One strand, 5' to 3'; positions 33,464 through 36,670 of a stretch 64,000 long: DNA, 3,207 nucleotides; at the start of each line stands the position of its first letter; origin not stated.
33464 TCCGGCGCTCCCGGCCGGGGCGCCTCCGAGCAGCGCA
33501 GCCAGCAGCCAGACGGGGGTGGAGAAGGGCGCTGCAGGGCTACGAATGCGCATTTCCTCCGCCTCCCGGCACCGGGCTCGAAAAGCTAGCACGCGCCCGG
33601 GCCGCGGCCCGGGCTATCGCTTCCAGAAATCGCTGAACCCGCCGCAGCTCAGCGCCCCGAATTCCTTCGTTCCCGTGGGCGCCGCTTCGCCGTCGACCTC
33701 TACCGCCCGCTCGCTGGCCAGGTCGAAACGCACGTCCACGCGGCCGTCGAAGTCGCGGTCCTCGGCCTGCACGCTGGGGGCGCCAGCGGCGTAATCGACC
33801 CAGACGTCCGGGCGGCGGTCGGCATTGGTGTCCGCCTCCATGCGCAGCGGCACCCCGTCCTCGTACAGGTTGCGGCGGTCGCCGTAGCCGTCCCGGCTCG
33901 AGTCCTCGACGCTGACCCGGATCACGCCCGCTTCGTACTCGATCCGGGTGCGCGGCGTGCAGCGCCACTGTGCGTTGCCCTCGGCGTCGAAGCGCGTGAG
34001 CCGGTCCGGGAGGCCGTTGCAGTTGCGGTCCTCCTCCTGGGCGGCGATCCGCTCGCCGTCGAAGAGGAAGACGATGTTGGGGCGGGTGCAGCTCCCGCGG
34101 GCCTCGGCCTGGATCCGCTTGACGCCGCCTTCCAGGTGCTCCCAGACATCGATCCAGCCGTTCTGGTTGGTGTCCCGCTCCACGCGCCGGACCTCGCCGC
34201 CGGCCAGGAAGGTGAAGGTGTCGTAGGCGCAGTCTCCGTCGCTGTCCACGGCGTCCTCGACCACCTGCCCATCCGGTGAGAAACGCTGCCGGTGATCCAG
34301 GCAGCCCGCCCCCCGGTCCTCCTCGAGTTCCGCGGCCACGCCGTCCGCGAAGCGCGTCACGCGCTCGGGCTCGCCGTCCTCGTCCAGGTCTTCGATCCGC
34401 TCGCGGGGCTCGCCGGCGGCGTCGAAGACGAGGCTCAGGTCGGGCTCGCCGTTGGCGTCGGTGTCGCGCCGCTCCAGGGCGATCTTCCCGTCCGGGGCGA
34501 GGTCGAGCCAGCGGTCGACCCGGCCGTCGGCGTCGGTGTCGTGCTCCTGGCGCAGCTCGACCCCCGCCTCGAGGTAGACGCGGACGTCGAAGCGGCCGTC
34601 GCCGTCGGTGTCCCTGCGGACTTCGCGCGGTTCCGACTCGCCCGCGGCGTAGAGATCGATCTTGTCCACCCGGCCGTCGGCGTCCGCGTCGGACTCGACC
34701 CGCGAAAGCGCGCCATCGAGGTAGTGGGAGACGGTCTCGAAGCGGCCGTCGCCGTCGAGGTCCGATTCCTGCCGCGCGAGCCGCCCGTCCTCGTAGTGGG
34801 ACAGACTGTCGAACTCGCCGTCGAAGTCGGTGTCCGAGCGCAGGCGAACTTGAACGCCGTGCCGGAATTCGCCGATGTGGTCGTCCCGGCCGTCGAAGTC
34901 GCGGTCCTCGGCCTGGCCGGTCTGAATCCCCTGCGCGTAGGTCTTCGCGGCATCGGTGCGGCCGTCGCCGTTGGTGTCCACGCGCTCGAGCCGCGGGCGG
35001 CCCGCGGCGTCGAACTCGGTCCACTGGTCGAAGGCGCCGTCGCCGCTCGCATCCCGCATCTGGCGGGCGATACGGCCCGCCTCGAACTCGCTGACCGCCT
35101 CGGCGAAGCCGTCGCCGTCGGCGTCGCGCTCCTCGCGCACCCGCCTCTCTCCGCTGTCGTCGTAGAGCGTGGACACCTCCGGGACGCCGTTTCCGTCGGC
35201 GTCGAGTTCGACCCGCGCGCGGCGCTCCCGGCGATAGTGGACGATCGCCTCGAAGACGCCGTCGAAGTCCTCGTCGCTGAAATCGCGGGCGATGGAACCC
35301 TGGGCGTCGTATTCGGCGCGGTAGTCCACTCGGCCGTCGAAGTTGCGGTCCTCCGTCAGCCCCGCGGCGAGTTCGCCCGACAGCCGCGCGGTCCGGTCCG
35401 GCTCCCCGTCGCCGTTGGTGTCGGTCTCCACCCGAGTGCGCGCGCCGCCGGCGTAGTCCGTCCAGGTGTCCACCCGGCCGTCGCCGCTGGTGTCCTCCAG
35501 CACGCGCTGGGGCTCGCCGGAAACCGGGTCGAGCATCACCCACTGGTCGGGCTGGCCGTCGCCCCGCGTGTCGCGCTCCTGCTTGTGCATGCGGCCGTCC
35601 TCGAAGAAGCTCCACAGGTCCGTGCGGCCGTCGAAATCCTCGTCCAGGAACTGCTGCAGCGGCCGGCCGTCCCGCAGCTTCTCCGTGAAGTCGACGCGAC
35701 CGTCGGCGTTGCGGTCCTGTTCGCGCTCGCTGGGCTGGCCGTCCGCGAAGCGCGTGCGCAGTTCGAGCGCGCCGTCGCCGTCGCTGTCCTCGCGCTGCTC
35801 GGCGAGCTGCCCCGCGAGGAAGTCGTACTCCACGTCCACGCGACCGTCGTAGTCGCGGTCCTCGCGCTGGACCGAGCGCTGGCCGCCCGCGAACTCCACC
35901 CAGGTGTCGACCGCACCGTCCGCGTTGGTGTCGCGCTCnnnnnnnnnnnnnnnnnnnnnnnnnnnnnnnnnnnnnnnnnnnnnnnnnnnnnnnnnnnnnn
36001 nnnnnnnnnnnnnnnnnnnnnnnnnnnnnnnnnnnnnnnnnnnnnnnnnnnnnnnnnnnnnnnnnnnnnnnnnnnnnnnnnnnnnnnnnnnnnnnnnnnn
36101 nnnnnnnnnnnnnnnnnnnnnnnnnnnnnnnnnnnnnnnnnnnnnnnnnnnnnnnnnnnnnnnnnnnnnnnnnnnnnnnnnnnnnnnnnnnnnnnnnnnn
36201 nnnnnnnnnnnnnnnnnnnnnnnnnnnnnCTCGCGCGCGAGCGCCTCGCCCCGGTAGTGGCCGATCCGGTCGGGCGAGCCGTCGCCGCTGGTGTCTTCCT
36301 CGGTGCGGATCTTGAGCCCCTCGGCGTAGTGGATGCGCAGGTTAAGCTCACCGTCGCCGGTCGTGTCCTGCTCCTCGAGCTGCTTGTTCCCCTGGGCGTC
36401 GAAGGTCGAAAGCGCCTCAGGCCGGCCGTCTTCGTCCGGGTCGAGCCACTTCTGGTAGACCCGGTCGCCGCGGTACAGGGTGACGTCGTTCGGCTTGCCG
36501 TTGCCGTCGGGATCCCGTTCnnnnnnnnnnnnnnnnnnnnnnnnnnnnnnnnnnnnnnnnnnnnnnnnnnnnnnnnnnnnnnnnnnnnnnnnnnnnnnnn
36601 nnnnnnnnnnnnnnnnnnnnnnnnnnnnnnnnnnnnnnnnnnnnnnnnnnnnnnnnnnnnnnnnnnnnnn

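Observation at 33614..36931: About 1105-aa secreted protein made almost entirely of about 40 Dx[DN]xDG-type (EF-hand-loop-like) 24-25-aa repeats, with a Cys-bearing C-terminal end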

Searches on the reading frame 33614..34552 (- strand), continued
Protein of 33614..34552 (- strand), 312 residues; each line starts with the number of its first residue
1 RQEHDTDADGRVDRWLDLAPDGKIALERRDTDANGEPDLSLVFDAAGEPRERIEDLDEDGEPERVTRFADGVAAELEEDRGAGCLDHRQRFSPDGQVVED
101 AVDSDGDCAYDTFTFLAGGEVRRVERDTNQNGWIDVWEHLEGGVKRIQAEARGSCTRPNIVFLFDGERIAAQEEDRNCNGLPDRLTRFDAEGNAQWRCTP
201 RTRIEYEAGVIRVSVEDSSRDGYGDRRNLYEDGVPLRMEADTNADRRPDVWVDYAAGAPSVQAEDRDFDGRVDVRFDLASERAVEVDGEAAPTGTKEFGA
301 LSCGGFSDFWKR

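Call 72: search_protein_families(library=pfam, proteins=[L069:3067-3540:+, L069:3658-4458:+, L069:4469-4867:+, L069:5025-6161:+, L069:6199-7488:+, L069:7537-8223:+, L069:8927-10192:+, L069:10199-10651:+, L069:10629-11309:+, L069:11347-11886:+], max_evalue=0.01)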
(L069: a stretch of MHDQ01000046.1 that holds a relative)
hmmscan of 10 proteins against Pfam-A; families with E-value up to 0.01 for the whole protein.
L069:3067-3540:+ (158 aa): 2 families
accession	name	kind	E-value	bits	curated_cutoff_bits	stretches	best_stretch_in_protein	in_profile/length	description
PF12850.12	Metallophos_2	-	1.6e-31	109.8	27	1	3-147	2-152/154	Calcineurin-like phosphoesterase superfamily domain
PF00149.33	Metallophos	-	0.00012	23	21.5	0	2-67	1-82/191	Calcineurin-like phosphoesterase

L069:3658-4458:+ (267 aa): 1 family
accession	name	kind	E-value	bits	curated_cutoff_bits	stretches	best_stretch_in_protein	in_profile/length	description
PF01618.21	MotA_ExbB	-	5.2e-34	117.2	22.9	1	146-251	19-124/127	MotA/TolQ/ExbB proton channel family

L069:4469-4867:+ (133 aa): 2 families
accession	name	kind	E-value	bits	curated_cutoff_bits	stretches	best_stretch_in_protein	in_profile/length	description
PF02472.21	ExbD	-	1.7e-34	119.1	25.4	1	13-132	6-127/128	Biopolymer transport protein ExbD/TolR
PF09919.14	DUF2149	-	0.0067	17.2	27.1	0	17-66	4-53/92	Uncharacterized conserved protein (DUF2149)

L069:5025-6161:+ (379 aa): 2 families
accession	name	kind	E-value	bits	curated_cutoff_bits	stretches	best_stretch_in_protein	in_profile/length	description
PF13103.11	TonB_2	-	2.5e-12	47.2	22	1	289-364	3-77/85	TonB C terminal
PF03544.19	TonB_C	-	1.4e-11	45.1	24.6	1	303-376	4-77/79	Gram-negative bacterial TonB protein C-terminal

L069:6199-7488:+ (430 aa): 0 families

L069:7537-8223:+ (229 aa): 1 family
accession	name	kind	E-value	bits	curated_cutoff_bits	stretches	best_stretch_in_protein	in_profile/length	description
PF02589.21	LUD_dom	-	4.8e-40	137.7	22.6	1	31-223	3-189/189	LUD domain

L069:8927-10192:+ (422 aa): 3 families
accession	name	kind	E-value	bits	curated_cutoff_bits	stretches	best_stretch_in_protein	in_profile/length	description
PF03453.22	MoeA_N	-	4.4e-50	169.9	30.8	1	2-167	1-160/160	MoeA N-terminal region (domain I and II)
PF00994.29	MoCF_biosynth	-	3.9e-34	117.8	26.6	1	180-317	1-143/144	Probable molybdopterin binding domain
PF03454.20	MoeA_C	-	3.1e-21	75.8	22.1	1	331-402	1-72/72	MoeA C-terminal region (domain IV)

L069:10199-10651:+ (151 aa): 1 family
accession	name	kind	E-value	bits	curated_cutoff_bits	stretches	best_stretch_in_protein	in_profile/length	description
PF14196.11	ATC_hydrolase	-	0.0025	19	28.1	1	24-146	18-143/145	L-2-amino-thiazoline-4-carboxylic acid hydrolase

L069:10629-11309:+ (227 aa): 3 families
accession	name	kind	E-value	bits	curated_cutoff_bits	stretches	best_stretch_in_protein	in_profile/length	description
PF13419.12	HAD_2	-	1.6e-32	113.5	23.8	1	13-193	1-178/178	Haloacid dehalogenase-like hydrolase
PF00702.32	Hydrolase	-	2.5e-24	87.1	26.4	1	10-187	1-191/191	haloacid dehalogenase-like hydrolase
PF13242.12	Hydrolase_like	-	5.2e-12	46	22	1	150-217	4-74/75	HAD-hyrolase-like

L069:11347-11886:+ (180 aa): 14 families
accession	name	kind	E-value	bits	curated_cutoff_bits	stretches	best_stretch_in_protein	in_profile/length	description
PF04513.17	Baculo_PEP_C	-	4.3e-05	24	38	1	37-111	39-113/140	Baculovirus polyhedron envelope protein, PEP, C terminus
PF06156.18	YabA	-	0.00013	23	30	1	31-104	3-75/103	Initiation control protein YabA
PF01442.23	Apolipoprotein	-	0.00019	21.6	90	1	40-95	34-90/190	Apolipoprotein A1/A4/E domain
PF07798.16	CCDC90-like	-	0.00022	21.6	33.5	1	41-93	55-107/175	Coiled-coil domain-containing protein 90-like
PF02403.27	Seryl_tRNA_N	-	0.00096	19.8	28.2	1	44-110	33-101/108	Seryl-tRNA synthetase N-terminal domain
PF01920.25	Prefoldin_2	-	0.0014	19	27.6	0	75-109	61-95/106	Prefoldin subunit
PF07889.17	DUF1664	-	0.0018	18.7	34.6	1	41-109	46-113/124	Protein of unknown function (DUF1664)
PF04799.18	Fzo_mitofusin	-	0.0041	17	27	0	57-102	93-138/161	fzo-like conserved region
PF05823.17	Gp-FAR-1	-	0.0052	17.6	29.2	1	44-123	38-118/149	Nematode fatty acid retinoid binding protein (Gp-FAR-1)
PF14362.11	DUF4407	-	0.0054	16.5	31.3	1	36-165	134-237/297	Domain of unknown function (DUF4407)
PF16740.10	SKA2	-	0.0074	16.5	30.1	0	33-78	42-87/110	Spindle and kinetochore-associated protein 2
PF10186.14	ATG14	-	0.0078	15.8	33.2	0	33-106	73-149/347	Vacuolar sorting 38 and autophagy-related subunit 14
PF10805.13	DUF2730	-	0.0079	16.7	24.9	0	37-60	64-87/102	Protein of unknown function (DUF2730)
PF11932.13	DUF3450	-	0.0092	15.7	32.6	0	35-113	36-109/241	Protein of unknown function (DUF3450)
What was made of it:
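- A Nitrospinae locus has the operon ExbB-ExbD-TonB-like-430-aa repeat protein, with no TolB or Pal (call 72).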

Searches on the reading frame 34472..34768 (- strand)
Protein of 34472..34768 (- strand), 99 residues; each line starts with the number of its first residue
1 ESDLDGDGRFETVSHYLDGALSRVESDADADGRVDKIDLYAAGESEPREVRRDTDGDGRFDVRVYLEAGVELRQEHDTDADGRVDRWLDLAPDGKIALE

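Call 81: search_protein_families(library=pfam, proteins=[window:34472-34768:-], max_evalue=10)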
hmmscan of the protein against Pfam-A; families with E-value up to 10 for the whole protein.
window:34472-34768:- (99 aa): 7 families
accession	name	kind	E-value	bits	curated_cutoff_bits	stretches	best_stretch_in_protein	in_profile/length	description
PF20615.3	DUF6802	-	4.8e-06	26.9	27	2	2-59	34-91/102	Family of unknown function (DUF6802)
PF00036.39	EF-hand_1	-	0.039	13.9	25.4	0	74-85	7-18/29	EF hand domain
PF00576.27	Transthyretin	-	0.14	13.3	25.3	1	70-89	30-49/109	HIUase/Transthyretin family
PF13490.11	zf-HC2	-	0.16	12.6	22.2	1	14-26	9-21/35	Putative zinc-finger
PF00404.24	Dockerin_1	-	0.18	12.5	22.9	1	26-39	36-49/57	Dockerin type I domain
PF13405.12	EF-hand_6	-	0.47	10.8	25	0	75-86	8-19/30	EF-hand domain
PF02412.23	TSP_3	-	7.3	6.8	25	0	25-38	13-26/36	Thrombospondin type 3 repeat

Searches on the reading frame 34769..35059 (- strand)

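Call 81: search_protein_families(library=pfam, proteins=[window:34769-35059:-], max_evalue=10)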
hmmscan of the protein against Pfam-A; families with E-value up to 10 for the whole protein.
window:34769-35059:- (97 aa): 3 families
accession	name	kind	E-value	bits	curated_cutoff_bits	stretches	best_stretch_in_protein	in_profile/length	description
PF13202.12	EF-hand_5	-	1.4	9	25.9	1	25-34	6-15/25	EF hand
PF00404.24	Dockerin_1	-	3.6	8.3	22.9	1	25-37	34-46/57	Dockerin type I domain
PF23500.1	DUF7133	-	3.6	7.2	27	1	28-47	66-85/385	Domain of unknown function (DUF7133)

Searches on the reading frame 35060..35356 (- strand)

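Call 81: search_protein_families(library=pfam, proteins=[window:35060-35356:-], max_evalue=10)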
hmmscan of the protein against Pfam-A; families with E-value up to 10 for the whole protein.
window:35060-35356:- (99 aa): 1 family
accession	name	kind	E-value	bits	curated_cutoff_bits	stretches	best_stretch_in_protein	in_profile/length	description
PF05901.16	Excalibur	-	0.67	10.8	22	2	42-59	17-34/36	Excalibur calcium-binding domain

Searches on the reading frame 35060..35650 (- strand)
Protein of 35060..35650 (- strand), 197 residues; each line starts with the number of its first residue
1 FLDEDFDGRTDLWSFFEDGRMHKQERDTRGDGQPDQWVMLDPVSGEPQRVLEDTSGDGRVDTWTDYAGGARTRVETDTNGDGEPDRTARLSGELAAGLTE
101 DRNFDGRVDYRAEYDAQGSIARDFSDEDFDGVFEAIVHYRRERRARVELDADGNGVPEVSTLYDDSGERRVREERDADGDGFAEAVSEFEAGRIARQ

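Call 37: predict_structure(alignment_id=A3)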
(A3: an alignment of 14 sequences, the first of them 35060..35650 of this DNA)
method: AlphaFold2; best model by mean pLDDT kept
length: 197 residues; sequences in the alignment: 14
mean_pLDDT: 96.3   pTM: 0.85
mean pLDDT of the five models: 96.3, 96.0, 96.0, 95.6, 95.0
residues with pLDDT >= 90: 189; 70-90: 8; 50-70: 0; < 50: 0
segments of 3 or more residues with pLDDT < 50: none
pLDDT, mean of each block of 10 residues (from residue 1): 88 97 96 96 97 96 97 98 97 97 97 97 97 98 98 95 97 97 97 95
secondary structure, 60 per line:
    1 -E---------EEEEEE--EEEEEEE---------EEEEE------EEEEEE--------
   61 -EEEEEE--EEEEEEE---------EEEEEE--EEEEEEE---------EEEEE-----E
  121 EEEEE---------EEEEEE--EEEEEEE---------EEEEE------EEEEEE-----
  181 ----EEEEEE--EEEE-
elements in order: E12-17 E20-26 E36-40 E47-52 E62-67 E70-76 E86-91 E94-100 E110-114 E120-125 E135-140 E143-149 E159-163 E170-175 E185-190 E193-196
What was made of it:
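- Every 24-aa unit has two strands and a 9-residue loop (call 37).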

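Call 41: fold_search(model_id=the predicted structure, library=pdb)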
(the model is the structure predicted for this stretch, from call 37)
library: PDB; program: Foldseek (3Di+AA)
matches with E <= 10: 576; with E <= 0.001: 6
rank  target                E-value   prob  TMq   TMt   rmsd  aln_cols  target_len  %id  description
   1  6fb3_A                3.5e-04  0.96  0.23  0.04  21.0       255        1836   14  Teneurin 2 Partial Extracellular Domain (released 2018-03-28)
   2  8cp6_B                4.3e-04  0.99  0.29  0.08  13.7       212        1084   19  Type six secretion system exported effector 5 (Tse5) (released 2023-12-06)
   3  8qjc                  5.6e-04  0.99  0.25  0.07  18.7       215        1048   12  T6SS-linked Rhs repeat protein - Salmonella bongori Rhs-core domain with toxin domain (released 2024-09-25)
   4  8uxt                  7.4e-04  1.00  0.29  0.07  10.0       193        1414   16  Acinetobacter baumannii Tse15 Rhs effector, toxin cleavage mutant (D1369N, D1391N) (released 2024-10-09)
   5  8fjp_A                9.1e-04  0.93  0.22  0.04  13.3       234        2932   10  Cryo-EM structure of native mosquito salivary gland surface protein 1 (SGS1) (released 2023-03-01)
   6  8qjd_B                9.1e-04  0.87  0.20  0.07  15.1       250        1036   11  T6SS-linked Rhs repeat protein - Salmonella bongori Rhs-core domain (released 2024-09-25)
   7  6lnw_A                1.0e-03  1.00  0.33  0.14   7.9       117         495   14  Crystal structure of accessory secretory protein 1,2 and 3 in Streptococcus pneumoniae (released 2020-02-26)
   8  6ske_A                1.1e-03  0.92  0.23  0.04  21.5       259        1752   16  Teneurin 2 in complex with Latrophilin 2 Lec domain (released 2020-02-12)
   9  4x7p_A                1.2e-03  1.00  0.25  0.12  13.2       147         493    7  Crystal structure of apo S. aureus TarM (released 2015-02-18)
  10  7vfm_C                1.5e-03  1.00  0.29  0.13  10.1       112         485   10  Crystal structure of SdgB (UDP and SD peptide-binding form) (released 2021-11-24)
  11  7vfm_A                1.5e-03  1.00  0.32  0.14   9.0       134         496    9  Crystal structure of SdgB (UDP and SD peptide-binding form) (released 2021-11-24)
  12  7vfl_A                1.7e-03  1.00  0.34  0.15   8.9       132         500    9  Crystal structure of SdgB (UDP, NAG, and O-glycosylated SD peptide-binding form) (released 2021-11-24)
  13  9ifo_A                1.7e-03  0.98  0.28  0.06  16.1       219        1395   16  Structure of Teneurin-Like Protein (TLP) (released 2026-03-11)
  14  8qjb_A                1.7e-03  0.80  0.20  0.06  15.0       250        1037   11  T6SS-linked Rhs repeat protein - Salmonella bongori Rhs-core domain extended N-terminus (released 2024-09-25)
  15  8uy4_A                1.8e-03  0.97  0.28  0.07  11.6       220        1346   11  Acinetobacter baumannii Tse15 Rhs effector (released 2024-10-09)
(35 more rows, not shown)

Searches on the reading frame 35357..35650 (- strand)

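Call 81: search_protein_families(library=pfam, proteins=[window:35357-35650:-], max_evalue=10)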
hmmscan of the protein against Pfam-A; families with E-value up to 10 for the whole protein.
window:35357-35650:- (98 aa): 1 family
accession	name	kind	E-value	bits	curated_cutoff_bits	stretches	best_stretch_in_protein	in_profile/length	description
PF23500.1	DUF7133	-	9.8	5.8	27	0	45-67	58-80/385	Domain of unknown function (DUF7133)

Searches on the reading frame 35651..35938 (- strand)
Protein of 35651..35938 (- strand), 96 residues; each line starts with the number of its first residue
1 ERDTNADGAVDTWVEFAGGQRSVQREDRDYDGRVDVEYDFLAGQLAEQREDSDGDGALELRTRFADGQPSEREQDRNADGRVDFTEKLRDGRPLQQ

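Call 81: search_protein_families(library=pfam, proteins=[window:35651-35938:-], max_evalue=10)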
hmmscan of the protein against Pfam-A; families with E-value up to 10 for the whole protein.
window:35651-35938:- (96 aa): 3 families
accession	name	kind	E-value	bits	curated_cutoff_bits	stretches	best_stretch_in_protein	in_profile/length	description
PF13202.12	EF-hand_5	-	0.008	16.1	25.9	1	75-86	9-20/25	EF hand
PF00036.39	EF-hand_1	-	0.01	15.7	25.4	1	73-86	8-21/29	EF hand domain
PF13405.12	EF-hand_6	-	1.6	9.1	25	0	27-37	10-20/30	EF-hand domain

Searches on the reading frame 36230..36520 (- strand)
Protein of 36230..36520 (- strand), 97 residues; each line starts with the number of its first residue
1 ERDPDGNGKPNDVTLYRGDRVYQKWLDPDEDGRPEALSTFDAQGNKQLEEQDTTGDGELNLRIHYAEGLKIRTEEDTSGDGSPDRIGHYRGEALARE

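Call 81: search_protein_families(library=pfam, proteins=[window:36230-36520:-], max_evalue=10)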
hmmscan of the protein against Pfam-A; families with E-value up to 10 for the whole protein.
window:36230-36520:- (97 aa): 3 families
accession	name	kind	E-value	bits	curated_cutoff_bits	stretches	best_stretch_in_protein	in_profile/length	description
PF10099.14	RskA_C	-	0.007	17.1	29.4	1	18-54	73-108/135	Anti-sigma-K factor rskA, C-terminal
PF05901.16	Excalibur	-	0.094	13.5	22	1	15-34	15-34/36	Excalibur calcium-binding domain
PF19950.4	DUF6412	-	1.3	9.5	26.9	0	27-34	12-19/30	Family of unknown function (DUF6412)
